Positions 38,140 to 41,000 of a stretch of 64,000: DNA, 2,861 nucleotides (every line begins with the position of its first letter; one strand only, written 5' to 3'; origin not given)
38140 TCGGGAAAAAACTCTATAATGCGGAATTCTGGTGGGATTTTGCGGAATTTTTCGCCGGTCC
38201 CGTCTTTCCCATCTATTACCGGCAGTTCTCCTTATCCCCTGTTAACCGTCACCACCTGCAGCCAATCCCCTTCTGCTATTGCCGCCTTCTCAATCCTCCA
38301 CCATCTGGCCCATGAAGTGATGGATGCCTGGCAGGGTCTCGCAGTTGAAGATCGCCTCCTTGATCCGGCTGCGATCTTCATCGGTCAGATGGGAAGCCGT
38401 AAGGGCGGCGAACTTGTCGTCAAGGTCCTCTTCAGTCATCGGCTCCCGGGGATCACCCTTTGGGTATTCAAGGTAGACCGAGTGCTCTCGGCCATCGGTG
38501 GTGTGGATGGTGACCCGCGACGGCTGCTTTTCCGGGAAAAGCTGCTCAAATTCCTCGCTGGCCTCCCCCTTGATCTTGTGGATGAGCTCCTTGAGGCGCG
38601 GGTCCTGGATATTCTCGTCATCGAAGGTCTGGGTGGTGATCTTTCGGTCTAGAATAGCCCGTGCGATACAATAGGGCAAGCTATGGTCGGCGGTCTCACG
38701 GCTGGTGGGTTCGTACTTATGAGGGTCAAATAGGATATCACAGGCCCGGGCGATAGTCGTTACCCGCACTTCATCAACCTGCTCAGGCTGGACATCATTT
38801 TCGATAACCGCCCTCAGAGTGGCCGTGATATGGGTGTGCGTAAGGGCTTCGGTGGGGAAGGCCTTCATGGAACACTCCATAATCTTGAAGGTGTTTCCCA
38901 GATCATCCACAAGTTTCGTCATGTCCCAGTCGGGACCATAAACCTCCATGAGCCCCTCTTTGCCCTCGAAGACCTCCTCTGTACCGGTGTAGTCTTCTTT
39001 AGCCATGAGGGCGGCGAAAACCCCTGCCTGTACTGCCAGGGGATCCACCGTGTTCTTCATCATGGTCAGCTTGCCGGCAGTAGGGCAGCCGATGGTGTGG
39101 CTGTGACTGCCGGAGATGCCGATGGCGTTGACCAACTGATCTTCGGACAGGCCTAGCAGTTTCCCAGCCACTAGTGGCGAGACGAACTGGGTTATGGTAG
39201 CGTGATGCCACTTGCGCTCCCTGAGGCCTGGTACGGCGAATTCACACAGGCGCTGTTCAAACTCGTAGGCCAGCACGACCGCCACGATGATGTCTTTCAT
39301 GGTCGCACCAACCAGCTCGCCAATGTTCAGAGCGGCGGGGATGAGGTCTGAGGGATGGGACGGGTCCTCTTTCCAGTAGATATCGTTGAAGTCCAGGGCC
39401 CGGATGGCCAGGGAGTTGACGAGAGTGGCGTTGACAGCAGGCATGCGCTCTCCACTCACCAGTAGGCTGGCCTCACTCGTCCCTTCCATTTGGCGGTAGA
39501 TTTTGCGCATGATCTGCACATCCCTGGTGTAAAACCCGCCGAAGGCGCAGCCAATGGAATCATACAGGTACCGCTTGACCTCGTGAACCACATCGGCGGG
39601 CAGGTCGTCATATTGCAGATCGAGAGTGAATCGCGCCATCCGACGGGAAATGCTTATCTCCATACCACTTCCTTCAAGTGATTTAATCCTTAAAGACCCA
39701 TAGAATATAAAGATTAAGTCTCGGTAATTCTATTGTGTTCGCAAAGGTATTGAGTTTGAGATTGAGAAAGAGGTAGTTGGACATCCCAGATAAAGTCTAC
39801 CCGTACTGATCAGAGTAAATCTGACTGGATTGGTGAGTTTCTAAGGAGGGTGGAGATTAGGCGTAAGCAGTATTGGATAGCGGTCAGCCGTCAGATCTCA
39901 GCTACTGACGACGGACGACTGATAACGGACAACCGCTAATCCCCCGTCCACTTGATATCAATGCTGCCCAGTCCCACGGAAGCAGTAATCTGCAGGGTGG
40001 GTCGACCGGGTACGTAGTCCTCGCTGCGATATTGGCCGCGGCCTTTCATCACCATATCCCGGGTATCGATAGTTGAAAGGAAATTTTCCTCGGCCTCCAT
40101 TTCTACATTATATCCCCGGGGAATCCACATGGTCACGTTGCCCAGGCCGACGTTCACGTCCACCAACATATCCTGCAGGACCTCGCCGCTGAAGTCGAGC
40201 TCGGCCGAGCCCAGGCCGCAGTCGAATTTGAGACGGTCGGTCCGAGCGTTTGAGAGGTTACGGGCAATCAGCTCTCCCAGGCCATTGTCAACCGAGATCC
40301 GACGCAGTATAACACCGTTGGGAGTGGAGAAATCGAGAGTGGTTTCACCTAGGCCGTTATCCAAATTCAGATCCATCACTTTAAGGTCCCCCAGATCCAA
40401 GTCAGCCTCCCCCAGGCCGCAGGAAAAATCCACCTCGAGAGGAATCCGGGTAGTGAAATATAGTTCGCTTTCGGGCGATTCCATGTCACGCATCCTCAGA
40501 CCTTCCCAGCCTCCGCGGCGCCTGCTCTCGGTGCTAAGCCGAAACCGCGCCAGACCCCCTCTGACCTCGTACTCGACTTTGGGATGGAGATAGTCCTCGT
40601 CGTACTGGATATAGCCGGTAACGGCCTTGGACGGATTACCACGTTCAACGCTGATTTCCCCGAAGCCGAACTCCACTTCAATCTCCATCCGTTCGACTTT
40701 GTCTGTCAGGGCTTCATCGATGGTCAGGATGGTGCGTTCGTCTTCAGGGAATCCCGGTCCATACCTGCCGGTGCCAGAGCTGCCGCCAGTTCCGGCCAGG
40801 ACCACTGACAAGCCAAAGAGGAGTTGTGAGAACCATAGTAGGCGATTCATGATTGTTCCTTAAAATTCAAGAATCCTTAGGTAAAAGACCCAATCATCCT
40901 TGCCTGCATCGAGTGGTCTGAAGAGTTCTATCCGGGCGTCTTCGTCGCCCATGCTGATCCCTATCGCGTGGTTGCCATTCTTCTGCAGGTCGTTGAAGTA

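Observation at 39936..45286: Compact five-gene ECF-sigma operon combining a HEAT-repeat membrane protein, two toastrack-like repeat proteins and a beta-helix/Omp85-like fusion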

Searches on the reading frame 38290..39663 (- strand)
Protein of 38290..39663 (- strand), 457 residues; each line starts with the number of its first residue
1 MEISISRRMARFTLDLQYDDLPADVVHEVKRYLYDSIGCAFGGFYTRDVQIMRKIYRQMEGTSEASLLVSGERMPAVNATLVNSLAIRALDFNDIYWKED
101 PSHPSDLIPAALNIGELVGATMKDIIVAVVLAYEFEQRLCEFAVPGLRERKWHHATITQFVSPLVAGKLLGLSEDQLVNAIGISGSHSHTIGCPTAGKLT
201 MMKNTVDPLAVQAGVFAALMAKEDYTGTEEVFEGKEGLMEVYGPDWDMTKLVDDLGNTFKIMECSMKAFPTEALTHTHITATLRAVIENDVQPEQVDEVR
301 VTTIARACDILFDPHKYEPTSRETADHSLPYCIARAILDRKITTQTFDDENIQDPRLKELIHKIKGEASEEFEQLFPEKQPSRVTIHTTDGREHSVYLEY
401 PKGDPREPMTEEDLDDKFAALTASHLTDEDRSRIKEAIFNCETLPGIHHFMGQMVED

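Call 45: search_protein_families(library=pfam, proteins=[window:38290-39663:-], max_evalue=0.001)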
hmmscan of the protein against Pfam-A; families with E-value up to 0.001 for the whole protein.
window:38290-39663:- (457 aa): 2 families
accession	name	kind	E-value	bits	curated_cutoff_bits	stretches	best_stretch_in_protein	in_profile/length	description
PF03972.19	MmgE_PrpD_N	-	5.1e-67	226.1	32.1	1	7-247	1-240/244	MmgE/PrpD N-terminal domain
PF19305.4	MmgE_PrpD_C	-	7.9e-44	149.9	32.1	1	269-437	1-167/173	MmgE/PrpD C-terminal domain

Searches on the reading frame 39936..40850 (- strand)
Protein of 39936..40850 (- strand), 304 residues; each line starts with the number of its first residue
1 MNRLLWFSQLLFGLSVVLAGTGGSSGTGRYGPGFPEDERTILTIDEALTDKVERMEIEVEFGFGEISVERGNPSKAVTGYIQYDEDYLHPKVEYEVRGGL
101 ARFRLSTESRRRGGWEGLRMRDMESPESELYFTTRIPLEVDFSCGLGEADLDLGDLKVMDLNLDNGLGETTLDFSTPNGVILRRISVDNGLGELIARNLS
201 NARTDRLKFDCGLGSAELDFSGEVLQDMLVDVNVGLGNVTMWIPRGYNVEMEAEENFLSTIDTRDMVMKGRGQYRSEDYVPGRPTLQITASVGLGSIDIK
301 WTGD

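Call 3: search_protein_families(library=pfam, proteins=[window:39936-40850:-], max_evalue=0.1)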
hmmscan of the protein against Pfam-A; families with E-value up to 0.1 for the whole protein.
window:39936-40850:- (304 aa): 2 families
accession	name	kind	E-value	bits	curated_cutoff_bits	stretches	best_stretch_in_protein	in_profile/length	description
PF09922.15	LiaF-like_C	-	3.2e-08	33.9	29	1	205-299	15-114/114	Cell wall-active antibiotics response LiaF, C-terminal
PF17115.11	Toast_rack_N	-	1.9e-05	25.2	22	1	52-117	3-67/92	N-terminal domain of toast_rack, DUF2154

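Call 4: search_protein_families(library=ncbifam, proteins=[window:39936-40850:-], max_evalue=0.1)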
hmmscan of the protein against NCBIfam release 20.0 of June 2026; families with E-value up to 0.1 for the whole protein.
window:39936-40850:- (304 aa): 1 family
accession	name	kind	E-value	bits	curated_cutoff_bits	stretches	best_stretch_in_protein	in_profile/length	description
NF040535.1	LiaF_C_term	equivalog_domain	3e-07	30.5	57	1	211-300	8-101/103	cell wall-active antibiotics response protein LiaF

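Call 91: search_solved_structures(query=window:39936-40850:-, max_evalue=1)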
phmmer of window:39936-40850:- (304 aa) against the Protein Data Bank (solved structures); distinct sequences matched with E-value up to 1: 5.
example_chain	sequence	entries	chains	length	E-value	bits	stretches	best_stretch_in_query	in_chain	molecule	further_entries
4qrk_A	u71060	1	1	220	7e-19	71.5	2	51-175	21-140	Hypothetical protein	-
2ed9_A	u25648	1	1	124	0.32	13.6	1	20-60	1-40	Netrin receptor DCC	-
7ubx_A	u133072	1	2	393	0.34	13.5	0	26-83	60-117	Toxin A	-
5j69_A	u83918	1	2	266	0.7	12.4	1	75-130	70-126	Astrotactin-2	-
1eyx_B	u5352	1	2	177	0.93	12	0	153-218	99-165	R-PHYCOERYTHRIN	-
